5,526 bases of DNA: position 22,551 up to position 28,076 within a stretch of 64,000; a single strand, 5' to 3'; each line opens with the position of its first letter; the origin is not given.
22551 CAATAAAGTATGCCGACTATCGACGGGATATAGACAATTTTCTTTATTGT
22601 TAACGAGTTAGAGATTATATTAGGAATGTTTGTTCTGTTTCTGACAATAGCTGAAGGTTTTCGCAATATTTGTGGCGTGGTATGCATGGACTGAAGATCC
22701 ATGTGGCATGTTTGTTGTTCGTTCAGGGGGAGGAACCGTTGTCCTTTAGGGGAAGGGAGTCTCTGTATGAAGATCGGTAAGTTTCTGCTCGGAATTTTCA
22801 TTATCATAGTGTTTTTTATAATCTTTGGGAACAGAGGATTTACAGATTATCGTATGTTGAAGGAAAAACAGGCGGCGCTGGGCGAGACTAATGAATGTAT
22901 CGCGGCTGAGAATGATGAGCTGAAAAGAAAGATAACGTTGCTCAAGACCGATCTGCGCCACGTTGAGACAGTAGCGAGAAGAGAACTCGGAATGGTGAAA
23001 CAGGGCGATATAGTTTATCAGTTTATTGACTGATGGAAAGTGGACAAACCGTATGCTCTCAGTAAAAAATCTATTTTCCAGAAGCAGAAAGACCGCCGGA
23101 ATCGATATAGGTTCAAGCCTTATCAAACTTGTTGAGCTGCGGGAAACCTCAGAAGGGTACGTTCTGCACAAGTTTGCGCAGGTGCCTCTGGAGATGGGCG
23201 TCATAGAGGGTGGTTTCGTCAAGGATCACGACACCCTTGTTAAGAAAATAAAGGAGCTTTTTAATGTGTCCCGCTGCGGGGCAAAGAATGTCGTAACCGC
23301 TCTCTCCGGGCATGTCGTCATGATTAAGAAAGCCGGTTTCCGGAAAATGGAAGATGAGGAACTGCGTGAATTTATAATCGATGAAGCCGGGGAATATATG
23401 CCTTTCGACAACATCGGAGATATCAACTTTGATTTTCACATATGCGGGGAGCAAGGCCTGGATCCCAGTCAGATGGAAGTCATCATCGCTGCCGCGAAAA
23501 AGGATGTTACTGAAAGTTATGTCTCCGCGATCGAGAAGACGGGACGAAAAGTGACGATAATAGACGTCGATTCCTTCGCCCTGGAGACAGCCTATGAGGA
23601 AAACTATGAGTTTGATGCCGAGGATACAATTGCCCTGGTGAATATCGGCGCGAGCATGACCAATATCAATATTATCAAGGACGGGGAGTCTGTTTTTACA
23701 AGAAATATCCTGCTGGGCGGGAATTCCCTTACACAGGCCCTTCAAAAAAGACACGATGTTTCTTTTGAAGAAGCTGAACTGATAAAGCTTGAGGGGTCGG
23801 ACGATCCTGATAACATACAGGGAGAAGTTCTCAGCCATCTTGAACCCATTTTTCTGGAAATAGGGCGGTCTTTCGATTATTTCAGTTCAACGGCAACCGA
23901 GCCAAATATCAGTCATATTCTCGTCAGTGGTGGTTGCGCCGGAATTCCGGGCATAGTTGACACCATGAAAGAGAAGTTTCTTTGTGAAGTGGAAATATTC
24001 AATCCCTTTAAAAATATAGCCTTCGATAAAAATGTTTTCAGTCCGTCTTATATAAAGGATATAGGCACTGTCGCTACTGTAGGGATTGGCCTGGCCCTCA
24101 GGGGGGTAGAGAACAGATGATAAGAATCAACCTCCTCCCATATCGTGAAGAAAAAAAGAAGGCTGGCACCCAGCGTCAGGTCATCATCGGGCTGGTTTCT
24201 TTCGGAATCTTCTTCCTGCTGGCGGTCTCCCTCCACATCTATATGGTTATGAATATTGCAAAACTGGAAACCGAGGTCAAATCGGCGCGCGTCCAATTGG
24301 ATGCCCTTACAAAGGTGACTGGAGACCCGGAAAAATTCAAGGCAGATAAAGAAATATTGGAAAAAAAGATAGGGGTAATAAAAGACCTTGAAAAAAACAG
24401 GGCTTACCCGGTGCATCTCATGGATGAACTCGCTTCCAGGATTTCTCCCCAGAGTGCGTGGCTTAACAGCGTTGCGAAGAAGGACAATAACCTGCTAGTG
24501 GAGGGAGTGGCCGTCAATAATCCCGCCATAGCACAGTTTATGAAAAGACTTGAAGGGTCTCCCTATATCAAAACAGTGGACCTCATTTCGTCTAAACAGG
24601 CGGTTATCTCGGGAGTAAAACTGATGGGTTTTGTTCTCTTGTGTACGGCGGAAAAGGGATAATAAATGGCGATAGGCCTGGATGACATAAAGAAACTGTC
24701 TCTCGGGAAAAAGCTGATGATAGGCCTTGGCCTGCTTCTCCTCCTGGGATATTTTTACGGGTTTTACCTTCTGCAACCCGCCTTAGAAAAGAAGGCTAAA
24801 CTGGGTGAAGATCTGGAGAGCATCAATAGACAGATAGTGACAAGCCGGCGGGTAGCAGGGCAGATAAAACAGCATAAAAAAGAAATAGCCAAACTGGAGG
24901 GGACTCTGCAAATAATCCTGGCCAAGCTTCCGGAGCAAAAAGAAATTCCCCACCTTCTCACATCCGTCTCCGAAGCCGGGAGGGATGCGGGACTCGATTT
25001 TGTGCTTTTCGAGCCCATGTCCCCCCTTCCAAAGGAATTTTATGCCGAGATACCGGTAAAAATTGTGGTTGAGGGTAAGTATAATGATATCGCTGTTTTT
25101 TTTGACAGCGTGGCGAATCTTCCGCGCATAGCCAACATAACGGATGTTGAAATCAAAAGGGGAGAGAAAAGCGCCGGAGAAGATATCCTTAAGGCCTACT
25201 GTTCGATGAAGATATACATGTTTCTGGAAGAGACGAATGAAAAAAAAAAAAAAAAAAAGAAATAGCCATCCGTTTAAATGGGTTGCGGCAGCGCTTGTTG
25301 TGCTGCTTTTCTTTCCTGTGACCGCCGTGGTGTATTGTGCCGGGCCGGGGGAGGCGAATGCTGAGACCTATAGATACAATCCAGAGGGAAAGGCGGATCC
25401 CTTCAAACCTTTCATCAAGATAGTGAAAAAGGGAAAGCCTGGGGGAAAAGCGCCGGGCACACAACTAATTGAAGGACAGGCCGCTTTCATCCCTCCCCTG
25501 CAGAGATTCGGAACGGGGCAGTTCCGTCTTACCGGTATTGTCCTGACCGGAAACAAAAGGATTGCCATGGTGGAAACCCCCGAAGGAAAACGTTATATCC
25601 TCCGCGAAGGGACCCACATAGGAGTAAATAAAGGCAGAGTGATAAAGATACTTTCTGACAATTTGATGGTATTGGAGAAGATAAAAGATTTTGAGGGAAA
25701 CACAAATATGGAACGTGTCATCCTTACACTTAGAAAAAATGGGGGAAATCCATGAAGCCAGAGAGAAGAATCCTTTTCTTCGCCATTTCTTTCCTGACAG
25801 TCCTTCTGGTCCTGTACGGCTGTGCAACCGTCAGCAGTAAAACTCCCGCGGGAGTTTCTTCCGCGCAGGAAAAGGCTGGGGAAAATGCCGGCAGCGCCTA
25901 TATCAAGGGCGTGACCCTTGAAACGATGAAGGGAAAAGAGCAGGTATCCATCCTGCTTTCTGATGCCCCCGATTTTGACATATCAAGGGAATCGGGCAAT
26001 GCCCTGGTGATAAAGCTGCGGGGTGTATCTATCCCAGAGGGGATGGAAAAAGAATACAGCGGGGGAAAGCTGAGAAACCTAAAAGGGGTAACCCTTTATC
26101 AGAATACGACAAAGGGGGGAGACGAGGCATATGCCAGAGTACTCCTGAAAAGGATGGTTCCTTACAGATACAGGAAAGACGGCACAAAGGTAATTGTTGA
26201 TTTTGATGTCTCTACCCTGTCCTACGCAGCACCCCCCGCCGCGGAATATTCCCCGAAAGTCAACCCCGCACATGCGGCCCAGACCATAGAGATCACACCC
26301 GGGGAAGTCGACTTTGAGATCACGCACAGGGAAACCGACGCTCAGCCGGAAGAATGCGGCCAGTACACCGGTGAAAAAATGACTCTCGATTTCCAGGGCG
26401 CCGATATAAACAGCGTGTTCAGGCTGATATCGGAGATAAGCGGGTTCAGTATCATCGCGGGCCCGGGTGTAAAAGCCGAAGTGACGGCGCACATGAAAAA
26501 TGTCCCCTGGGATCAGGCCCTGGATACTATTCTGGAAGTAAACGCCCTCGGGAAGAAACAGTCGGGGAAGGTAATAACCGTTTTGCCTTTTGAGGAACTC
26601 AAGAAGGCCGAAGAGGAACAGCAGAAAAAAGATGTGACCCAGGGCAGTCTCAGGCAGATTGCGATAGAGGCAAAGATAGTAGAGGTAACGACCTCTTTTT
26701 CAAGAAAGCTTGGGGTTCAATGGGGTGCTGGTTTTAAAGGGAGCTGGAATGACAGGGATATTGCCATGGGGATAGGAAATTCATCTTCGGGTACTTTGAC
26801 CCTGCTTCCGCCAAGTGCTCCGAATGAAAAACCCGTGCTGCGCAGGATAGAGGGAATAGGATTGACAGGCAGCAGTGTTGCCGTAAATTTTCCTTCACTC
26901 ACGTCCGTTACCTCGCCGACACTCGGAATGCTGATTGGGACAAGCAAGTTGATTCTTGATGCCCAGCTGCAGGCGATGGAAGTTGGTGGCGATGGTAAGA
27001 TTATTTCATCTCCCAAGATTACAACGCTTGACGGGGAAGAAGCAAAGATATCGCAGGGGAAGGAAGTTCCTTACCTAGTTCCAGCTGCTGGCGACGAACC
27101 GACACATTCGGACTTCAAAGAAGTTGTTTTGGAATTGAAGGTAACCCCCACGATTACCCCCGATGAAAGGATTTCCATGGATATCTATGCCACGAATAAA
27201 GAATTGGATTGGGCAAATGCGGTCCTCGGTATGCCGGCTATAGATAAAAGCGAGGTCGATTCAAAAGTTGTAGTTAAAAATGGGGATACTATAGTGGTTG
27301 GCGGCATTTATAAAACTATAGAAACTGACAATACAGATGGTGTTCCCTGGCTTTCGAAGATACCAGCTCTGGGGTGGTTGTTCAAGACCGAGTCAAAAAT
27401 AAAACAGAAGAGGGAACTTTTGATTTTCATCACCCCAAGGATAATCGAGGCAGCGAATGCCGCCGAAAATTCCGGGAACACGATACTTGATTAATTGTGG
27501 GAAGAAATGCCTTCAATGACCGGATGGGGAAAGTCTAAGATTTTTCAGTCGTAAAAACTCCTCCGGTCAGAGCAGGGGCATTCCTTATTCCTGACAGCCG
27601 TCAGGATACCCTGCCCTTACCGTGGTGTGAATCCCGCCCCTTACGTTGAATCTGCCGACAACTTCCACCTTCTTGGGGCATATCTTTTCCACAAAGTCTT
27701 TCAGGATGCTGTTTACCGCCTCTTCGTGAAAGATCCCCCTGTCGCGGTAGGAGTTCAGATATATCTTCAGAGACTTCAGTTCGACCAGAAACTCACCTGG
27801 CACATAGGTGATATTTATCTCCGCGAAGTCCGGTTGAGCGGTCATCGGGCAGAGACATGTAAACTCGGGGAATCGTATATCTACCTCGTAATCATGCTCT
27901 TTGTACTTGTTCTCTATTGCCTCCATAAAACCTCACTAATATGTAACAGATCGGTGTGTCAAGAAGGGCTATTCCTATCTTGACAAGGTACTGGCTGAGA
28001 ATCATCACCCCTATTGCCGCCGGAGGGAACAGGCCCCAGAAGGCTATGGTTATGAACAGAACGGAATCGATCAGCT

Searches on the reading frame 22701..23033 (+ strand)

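Call 57: search_protein_families(library=pfam, proteins=[window:22701-23033:+], max_evalue=0.0001)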
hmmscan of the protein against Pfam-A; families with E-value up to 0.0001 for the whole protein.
window:22701-23033:+ (110 aa): 1 family
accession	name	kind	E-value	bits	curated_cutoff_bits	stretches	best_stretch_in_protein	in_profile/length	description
PF04977.20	DivIC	-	2.2e-19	69.5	28.9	1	32-110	1-79/80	Septum formation initiator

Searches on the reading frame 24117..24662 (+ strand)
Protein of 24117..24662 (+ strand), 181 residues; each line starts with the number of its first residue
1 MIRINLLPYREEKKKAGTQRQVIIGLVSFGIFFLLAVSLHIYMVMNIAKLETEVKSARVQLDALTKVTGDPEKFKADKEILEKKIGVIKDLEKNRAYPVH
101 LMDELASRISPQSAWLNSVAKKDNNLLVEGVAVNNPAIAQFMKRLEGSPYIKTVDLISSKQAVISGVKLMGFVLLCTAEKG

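Call 57: search_protein_families(library=pfam, proteins=[window:24117-24662:+], max_evalue=0.0001)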
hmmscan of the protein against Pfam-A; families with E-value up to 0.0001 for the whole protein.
window:24117-24662:+ (181 aa): 1 family
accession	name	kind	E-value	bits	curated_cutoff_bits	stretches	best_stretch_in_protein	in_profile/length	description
PF05137.18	PilN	-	1.4e-15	57.5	22.8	1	100-177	1-77/78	Fimbrial assembly protein (PilN)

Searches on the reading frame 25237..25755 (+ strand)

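Call 57: search_protein_families(library=pfam, proteins=[window:25237-25755:+], max_evalue=0.0001)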
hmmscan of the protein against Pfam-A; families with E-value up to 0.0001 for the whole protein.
window:25237-25755:+ (172 aa): 1 family
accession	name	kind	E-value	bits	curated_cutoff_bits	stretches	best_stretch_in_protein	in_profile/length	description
PF04351.19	PilP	-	1e-12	48.6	25.6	1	41-157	25-138/146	Pilus assembly protein, PilP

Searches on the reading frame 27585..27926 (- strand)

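Call 57: search_protein_families(library=pfam, proteins=[window:27585-27926:-], max_evalue=0.0001)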
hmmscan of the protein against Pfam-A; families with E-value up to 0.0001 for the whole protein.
window:27585-27926:- (113 aa): 2 families
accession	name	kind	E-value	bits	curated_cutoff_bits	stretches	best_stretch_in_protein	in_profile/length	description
PF14489.11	QueF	-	7.5e-32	109.8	27.3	1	32-107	1-76/81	QueF-like protein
PF14819.11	QueF_N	-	2.6e-05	25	25.6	1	42-89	62-109/111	Nitrile reductase, 7-cyano-7-deazaguanine-reductase N-term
